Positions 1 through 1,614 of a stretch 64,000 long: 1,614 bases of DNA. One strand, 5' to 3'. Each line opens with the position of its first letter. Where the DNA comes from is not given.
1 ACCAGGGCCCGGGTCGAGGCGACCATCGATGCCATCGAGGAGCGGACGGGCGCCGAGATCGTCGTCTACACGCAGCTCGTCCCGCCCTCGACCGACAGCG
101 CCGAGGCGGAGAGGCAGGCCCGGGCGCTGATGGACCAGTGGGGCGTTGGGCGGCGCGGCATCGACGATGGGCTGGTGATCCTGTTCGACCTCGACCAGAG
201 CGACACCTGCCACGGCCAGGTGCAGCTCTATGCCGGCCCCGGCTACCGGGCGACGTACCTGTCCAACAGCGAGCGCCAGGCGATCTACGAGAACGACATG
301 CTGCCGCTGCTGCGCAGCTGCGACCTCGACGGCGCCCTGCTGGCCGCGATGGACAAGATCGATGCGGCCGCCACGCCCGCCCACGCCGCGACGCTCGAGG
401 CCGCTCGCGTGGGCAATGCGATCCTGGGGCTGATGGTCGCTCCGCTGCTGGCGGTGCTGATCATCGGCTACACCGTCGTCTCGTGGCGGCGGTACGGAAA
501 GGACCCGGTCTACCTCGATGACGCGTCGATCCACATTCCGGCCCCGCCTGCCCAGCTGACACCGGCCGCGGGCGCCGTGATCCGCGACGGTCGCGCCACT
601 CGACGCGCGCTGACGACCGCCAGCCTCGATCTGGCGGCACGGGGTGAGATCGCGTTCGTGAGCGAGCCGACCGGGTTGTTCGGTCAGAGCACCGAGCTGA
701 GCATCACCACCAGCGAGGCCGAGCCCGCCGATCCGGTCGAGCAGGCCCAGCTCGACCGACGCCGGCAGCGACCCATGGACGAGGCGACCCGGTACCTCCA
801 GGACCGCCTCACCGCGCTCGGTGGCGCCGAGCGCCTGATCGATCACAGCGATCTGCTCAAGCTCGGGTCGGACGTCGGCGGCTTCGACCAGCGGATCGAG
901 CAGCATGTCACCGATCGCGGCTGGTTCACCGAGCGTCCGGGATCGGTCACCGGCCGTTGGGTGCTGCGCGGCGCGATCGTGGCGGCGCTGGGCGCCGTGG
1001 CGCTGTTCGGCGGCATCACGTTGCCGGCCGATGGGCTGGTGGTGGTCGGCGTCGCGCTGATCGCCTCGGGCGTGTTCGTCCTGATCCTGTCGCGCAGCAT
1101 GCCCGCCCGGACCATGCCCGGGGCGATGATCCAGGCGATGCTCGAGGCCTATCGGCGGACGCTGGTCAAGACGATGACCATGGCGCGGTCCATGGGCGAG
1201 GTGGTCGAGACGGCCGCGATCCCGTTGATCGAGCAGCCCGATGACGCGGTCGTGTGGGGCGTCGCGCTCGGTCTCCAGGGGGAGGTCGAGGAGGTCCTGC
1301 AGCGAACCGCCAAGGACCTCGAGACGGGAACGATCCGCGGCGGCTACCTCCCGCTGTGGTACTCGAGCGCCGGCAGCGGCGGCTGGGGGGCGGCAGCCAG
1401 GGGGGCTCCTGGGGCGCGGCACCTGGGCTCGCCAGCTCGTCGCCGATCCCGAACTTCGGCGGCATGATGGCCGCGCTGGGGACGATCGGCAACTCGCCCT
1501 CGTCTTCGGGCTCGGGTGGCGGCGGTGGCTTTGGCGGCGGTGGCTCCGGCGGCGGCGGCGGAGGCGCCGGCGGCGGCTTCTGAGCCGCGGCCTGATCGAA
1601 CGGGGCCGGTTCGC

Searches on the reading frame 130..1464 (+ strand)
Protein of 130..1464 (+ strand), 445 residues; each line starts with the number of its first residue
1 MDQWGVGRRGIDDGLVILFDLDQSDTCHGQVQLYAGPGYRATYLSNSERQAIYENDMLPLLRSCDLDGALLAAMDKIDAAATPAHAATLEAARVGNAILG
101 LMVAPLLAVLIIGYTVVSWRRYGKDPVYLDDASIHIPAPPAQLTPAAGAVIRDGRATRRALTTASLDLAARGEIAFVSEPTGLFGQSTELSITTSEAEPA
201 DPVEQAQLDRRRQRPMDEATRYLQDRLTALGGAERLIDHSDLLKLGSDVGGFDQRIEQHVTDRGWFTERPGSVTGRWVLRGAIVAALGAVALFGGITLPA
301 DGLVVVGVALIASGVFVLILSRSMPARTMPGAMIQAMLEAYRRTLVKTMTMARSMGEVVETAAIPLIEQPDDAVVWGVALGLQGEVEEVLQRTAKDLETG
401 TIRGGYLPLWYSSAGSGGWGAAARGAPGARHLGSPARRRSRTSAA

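Call 52: search_protein_families(library=pfam, proteins=[window:130-1464:+], max_evalue=0.00001)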
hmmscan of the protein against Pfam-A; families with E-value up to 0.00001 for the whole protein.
window:130-1464:+ (445 aa): 2 families
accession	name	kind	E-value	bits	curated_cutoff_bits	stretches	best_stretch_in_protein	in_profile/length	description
PF20990.2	DUF2207_C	-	7e-16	59.1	33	1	139-345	8-210/247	Predicted membrane protein (DUF2207) C-terminal domain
PF04536.20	TPM_phosphatase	-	7.5e-08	32.9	22.1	1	2-79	53-124/125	TPM domain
